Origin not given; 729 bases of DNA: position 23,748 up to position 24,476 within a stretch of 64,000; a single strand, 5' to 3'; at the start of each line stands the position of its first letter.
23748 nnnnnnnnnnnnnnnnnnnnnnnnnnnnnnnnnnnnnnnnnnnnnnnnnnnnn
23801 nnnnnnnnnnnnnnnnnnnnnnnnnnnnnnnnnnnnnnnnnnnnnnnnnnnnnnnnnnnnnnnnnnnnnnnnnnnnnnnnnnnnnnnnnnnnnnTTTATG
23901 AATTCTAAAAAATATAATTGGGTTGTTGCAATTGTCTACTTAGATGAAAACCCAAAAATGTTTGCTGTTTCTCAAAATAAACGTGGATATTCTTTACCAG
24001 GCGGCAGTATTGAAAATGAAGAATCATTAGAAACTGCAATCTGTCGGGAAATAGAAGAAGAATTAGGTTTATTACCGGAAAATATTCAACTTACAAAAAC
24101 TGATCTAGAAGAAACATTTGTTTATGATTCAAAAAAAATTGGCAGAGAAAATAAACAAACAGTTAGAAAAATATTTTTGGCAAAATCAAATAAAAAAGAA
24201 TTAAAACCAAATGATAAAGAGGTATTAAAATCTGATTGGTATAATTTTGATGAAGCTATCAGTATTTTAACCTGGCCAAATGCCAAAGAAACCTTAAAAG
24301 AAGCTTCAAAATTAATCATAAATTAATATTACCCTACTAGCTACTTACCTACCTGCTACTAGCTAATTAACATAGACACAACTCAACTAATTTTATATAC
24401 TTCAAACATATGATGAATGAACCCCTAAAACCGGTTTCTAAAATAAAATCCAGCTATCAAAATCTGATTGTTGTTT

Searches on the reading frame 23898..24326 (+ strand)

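Call 77: search_protein_families(library=pfam, proteins=[window:23898-24326:+], max_evalue=0.0001)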
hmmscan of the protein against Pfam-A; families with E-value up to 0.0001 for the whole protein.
window:23898-24326:+ (142 aa): 2 families
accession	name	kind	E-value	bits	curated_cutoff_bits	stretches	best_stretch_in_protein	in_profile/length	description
PF00293.34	NUDIX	-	1.4e-16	61.2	21.1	1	8-130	4-128/134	NUDIX domain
PF22327.2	Nudt16-like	-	2.1e-06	28.2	27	1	33-116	37-114/161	U8 snoRNA-decapping enzyme-like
